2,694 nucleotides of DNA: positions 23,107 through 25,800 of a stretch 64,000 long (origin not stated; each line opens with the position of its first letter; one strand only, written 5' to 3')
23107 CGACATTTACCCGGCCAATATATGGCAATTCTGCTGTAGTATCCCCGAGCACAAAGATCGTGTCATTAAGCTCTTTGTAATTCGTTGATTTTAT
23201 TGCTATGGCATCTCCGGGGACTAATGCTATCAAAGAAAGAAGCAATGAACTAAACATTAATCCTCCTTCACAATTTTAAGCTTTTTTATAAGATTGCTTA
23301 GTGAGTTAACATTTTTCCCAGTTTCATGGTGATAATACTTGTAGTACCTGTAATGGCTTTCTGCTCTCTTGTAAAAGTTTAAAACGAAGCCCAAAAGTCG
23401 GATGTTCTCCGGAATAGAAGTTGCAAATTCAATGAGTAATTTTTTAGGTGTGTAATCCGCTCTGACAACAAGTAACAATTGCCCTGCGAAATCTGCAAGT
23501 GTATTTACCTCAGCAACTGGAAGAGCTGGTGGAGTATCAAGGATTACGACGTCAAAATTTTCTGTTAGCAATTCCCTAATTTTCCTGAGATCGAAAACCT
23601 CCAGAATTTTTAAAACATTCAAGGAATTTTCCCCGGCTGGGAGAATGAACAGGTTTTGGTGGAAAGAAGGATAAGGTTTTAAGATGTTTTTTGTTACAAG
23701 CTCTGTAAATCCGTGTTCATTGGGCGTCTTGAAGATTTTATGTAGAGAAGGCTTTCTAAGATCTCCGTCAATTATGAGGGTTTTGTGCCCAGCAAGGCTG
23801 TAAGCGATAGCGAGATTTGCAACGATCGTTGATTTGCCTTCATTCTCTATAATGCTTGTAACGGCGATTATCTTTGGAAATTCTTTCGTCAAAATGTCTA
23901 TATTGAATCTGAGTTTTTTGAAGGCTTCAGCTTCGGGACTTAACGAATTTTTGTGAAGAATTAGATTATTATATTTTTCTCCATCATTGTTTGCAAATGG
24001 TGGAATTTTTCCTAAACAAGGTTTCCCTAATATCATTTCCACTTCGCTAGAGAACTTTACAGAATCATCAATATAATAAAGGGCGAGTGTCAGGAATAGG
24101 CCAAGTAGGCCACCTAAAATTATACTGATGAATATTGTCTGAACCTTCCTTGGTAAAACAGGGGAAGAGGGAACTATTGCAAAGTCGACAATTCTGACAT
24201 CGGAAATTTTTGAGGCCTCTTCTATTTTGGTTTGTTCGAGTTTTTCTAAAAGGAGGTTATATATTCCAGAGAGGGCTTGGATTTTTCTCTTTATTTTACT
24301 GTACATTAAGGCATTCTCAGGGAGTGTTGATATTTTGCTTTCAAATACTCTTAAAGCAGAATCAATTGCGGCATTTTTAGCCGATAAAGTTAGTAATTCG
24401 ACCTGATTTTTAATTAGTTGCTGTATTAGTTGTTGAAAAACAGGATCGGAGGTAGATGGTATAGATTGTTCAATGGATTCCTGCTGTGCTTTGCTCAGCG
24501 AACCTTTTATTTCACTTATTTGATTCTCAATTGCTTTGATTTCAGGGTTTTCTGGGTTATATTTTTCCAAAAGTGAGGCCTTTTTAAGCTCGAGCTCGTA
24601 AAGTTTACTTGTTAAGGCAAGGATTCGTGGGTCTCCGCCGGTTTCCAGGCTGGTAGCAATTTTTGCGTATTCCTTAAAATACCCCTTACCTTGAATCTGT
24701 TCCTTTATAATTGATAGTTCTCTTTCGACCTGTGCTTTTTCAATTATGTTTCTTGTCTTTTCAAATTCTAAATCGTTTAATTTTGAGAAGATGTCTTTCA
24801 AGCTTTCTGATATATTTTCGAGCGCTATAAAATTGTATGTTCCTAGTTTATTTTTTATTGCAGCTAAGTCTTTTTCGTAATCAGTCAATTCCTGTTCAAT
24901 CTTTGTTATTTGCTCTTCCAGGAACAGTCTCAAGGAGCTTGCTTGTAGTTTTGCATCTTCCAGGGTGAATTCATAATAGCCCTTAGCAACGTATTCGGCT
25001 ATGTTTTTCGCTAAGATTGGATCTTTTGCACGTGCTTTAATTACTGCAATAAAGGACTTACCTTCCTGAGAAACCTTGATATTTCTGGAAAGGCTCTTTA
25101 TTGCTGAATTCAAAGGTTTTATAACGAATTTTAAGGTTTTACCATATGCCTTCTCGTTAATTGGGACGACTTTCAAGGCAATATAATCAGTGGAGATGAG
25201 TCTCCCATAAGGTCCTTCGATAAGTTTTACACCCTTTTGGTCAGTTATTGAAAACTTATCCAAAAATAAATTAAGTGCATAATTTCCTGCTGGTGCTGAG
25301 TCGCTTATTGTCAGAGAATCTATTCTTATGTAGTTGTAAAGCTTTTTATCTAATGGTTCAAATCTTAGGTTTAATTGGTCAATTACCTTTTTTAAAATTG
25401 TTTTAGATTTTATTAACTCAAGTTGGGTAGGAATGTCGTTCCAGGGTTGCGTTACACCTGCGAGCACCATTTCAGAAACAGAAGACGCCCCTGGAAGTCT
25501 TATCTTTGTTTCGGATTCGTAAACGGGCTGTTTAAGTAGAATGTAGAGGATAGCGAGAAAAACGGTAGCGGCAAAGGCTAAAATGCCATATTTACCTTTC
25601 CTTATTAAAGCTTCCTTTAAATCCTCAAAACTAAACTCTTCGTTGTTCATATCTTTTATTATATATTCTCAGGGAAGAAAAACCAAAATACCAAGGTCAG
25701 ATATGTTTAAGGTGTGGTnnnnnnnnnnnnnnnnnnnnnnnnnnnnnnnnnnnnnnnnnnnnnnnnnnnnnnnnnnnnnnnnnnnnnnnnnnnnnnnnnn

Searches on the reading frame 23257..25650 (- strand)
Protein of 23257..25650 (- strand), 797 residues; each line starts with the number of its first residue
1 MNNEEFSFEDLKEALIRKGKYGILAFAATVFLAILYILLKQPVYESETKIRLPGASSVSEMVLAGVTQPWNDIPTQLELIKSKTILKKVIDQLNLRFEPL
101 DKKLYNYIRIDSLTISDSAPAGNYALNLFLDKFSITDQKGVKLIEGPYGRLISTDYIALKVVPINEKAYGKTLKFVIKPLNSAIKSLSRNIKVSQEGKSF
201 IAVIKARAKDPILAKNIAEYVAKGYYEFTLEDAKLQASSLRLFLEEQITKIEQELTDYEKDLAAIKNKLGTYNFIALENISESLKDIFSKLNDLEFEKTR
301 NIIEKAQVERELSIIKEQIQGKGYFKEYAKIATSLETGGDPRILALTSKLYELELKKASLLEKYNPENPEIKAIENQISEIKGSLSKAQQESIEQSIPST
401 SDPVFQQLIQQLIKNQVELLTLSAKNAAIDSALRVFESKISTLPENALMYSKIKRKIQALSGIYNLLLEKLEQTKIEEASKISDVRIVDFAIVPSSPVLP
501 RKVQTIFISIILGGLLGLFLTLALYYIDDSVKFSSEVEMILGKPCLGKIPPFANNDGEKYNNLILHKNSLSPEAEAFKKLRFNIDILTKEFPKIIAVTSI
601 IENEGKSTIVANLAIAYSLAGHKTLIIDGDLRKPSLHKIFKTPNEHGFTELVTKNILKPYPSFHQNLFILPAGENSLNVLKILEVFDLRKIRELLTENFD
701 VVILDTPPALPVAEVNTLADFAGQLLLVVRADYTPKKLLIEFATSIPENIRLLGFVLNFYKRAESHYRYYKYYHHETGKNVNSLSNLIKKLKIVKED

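Call 42: search_protein_families(library=pfam, proteins=[window:23257-25650:-], max_evalue=0.00001)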
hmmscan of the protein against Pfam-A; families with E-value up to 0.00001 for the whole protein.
window:23257-25650:- (797 aa): 4 families
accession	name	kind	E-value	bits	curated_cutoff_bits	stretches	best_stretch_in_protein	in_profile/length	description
PF13807.11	GNVR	-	7.8e-14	51.8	27.7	1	452-522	8-78/82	G-rich domain on putative tyrosine kinase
PF01656.29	CbiA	-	3.3e-09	37.2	25.4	1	595-782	1-104/125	CobQ/CobB/MinD/ParA nucleotide binding domain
PF02706.20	Wzz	-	3.8e-08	34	25.5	1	4-93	1-91/91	Chain length determinant protein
PF13614.12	AAA_31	-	8.3e-07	29.6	27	1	593-733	2-151/177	AAA domain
